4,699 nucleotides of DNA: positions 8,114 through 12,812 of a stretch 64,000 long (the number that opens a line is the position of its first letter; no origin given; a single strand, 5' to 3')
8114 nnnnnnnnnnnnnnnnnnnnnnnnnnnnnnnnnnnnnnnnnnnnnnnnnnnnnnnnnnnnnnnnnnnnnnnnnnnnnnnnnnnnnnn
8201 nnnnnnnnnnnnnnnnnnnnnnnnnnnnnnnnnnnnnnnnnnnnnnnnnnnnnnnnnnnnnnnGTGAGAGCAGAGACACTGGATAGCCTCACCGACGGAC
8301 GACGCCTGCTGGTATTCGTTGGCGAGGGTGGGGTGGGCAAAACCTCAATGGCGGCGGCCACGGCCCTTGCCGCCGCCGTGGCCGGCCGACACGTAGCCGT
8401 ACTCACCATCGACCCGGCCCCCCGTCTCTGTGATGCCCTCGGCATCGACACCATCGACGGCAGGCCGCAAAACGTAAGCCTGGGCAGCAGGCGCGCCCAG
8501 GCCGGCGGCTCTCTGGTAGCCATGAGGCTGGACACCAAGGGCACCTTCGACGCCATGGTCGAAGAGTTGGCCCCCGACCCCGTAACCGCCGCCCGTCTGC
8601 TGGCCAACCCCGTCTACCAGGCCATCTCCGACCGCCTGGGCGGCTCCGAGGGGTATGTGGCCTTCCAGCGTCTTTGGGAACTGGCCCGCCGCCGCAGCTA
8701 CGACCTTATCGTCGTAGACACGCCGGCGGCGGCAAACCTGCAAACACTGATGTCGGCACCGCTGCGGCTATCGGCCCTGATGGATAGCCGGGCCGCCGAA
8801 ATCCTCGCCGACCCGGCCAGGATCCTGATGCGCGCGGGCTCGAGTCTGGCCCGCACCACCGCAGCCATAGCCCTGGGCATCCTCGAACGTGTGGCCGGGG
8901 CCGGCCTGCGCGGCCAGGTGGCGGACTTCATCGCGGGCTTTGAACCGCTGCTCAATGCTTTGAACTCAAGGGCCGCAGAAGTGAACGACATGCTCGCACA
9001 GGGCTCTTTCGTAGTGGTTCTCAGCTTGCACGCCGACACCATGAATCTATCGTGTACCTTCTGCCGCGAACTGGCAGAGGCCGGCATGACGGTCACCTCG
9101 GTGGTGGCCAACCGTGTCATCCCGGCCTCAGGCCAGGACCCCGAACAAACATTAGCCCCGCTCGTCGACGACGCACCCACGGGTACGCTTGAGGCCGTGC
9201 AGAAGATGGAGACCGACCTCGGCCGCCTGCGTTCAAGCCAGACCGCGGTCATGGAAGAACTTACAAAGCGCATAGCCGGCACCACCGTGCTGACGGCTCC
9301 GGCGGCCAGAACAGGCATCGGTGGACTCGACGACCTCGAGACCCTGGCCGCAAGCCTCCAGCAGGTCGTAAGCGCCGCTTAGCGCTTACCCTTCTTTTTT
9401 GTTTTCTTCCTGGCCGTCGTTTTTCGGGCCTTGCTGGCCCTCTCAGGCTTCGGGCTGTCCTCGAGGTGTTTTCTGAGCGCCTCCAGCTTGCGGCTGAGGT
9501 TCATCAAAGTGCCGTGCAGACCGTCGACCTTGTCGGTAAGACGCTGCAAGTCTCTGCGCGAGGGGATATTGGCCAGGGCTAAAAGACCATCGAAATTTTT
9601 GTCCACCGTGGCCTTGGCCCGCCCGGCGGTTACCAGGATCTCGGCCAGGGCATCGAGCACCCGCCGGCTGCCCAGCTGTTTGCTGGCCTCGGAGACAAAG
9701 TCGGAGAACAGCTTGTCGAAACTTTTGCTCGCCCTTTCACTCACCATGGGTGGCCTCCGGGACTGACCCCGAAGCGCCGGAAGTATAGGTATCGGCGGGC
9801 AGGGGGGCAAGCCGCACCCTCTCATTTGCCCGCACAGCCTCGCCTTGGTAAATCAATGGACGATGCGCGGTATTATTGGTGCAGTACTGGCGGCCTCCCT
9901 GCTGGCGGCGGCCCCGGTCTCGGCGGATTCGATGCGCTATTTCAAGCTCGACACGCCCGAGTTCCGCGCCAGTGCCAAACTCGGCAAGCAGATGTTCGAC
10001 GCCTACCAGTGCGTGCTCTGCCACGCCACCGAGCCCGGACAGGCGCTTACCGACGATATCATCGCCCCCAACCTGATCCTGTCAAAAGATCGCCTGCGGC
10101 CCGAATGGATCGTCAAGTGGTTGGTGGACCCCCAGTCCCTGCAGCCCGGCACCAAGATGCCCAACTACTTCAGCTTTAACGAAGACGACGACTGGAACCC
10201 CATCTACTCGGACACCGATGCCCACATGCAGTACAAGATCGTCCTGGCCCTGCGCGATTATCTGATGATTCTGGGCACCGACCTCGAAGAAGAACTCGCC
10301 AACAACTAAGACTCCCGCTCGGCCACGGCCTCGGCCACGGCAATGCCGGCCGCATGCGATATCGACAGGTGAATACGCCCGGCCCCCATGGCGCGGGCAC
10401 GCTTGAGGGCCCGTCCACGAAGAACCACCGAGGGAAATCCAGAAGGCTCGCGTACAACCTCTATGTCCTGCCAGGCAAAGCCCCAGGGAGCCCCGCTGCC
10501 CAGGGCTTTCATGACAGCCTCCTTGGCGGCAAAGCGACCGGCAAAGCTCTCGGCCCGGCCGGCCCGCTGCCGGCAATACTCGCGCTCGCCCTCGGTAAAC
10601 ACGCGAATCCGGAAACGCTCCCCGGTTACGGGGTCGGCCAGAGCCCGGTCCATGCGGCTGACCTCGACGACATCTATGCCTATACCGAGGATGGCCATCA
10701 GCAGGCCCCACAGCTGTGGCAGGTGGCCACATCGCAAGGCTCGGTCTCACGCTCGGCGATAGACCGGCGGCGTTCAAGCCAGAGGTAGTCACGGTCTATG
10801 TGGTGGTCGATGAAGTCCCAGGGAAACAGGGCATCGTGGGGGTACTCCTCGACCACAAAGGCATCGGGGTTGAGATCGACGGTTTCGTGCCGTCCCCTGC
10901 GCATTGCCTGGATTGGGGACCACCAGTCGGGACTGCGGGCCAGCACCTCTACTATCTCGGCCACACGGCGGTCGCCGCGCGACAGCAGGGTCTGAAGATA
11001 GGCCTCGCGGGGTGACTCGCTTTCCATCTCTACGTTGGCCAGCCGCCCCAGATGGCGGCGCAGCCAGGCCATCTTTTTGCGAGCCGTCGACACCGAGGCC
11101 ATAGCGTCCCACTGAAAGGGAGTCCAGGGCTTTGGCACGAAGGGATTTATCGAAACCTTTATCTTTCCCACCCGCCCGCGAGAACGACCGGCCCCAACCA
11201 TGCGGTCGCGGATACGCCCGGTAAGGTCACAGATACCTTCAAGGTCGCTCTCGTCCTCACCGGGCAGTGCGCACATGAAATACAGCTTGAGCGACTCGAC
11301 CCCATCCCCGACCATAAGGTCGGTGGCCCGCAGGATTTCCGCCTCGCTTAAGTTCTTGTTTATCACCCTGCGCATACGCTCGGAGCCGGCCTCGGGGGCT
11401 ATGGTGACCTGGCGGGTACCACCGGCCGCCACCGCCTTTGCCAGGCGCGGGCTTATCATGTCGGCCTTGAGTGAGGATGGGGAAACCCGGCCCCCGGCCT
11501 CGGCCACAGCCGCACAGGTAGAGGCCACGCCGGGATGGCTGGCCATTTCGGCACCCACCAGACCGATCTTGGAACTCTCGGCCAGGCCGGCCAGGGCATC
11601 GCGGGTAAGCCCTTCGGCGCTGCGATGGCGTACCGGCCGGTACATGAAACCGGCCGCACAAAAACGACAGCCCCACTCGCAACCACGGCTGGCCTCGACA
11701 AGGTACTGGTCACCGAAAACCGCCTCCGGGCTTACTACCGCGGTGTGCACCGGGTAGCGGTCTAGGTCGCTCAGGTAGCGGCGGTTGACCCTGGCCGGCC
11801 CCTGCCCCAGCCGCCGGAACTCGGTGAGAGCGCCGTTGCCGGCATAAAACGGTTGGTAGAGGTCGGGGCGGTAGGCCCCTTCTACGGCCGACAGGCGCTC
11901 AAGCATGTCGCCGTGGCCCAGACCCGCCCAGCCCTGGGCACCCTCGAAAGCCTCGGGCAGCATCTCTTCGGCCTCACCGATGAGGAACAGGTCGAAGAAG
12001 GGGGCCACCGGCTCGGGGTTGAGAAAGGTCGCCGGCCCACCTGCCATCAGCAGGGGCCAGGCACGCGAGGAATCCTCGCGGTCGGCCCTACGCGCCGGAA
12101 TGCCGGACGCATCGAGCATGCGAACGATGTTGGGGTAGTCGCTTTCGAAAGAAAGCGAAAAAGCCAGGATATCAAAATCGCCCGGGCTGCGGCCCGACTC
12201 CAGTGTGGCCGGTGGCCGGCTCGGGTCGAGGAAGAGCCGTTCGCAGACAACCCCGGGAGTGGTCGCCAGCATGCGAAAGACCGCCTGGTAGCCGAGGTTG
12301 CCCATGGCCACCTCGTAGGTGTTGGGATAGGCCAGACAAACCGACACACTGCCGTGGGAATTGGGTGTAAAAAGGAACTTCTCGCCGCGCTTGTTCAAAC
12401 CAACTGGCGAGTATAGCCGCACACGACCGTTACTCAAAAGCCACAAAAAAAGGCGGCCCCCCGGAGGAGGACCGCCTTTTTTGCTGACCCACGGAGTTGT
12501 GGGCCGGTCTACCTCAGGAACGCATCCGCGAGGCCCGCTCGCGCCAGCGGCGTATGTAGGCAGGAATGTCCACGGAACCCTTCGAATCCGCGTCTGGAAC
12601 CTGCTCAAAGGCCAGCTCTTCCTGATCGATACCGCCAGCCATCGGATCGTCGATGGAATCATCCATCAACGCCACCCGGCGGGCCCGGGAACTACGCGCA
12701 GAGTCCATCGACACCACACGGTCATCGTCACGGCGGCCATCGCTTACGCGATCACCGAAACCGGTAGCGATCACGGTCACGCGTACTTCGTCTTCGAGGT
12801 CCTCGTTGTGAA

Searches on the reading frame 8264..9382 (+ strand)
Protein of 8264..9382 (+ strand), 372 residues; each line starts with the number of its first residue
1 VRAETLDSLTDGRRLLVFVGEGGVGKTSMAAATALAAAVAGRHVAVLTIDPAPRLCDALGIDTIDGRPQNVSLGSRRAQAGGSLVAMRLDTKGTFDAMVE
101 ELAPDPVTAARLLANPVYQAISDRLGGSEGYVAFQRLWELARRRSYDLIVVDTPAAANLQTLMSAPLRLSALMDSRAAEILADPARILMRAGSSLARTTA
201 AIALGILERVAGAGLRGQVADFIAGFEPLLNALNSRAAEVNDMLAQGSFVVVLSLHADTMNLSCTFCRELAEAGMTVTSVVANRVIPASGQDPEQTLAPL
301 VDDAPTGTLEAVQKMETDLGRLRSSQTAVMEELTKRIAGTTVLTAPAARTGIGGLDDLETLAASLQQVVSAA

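Call 28: search_protein_families(library=ncbifam, proteins=[window:8264-9382:+], max_evalue=0.00001)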
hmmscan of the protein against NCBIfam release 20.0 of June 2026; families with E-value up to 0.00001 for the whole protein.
window:8264-9382:+ (372 aa): 6 families
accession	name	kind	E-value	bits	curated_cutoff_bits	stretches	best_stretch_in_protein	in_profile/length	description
NF053621.1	ATPseBagBMYCTU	equivalog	6.3e-59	199.9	521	1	13-366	12-369/371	ATPase BagB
TIGR00345.1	GET3_arsA_TRC40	subfamily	1.7e-18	67.2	135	1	18-293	2-249/299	TRC40/GET3/ArsA family transport-energizing ATPase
NF041417.1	ArsA_halo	exception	1.8e-10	40.1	800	1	11-154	331-470/617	arsenical pump-driving ATPase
TIGR04291.1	arsen_driv_ArsA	equivalog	1.4e-09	37.2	650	1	15-153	5-138/565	arsenical pump-driving ATPase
NF053622.1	ATPseBagAMYCTU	equivalog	7.3e-09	35.5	400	1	11-94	5-84/325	ATPase BagA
NF050088.1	Get3_fold_NosAFP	equivalog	1.8e-07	30.5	325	1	15-172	4-152/364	Get3/ArsA fold putative tail anchor-mediating ATPase NosAFP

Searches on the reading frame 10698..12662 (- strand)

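Call 28: search_protein_families(library=ncbifam, proteins=[window:10698-12662:-], max_evalue=0.00001)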
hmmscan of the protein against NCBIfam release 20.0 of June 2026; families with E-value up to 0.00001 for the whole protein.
window:10698-12662:- (654 aa): 4 families
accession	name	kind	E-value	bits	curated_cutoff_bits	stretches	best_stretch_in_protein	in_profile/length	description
TIGR03960.1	rSAM_fuse_unch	hypoth_equivalog_domain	5.3e-104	348.9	462.3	1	103-653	27-597/605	TIGR03960 family B12-binding radical SAM protein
NF050148.1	rSAM_ApyD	equivalog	2.1e-13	49.6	750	1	296-487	175-369/645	RiPP biosynthesis radical SAM protein ApyD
TIGR04013.1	B12_SAM_MJ_1487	hypoth_equivalog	5.7e-13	48.5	251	1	204-353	72-186/382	TIGR04013 family B12-binding domain/radical SAM domain-containing protein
TIGR04014.1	B12_SAM_MJ_0865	equivalog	3.3e-08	32.7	360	1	304-481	145-333/434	methyl-coenzyme M reductase glutamine C-methyltransferase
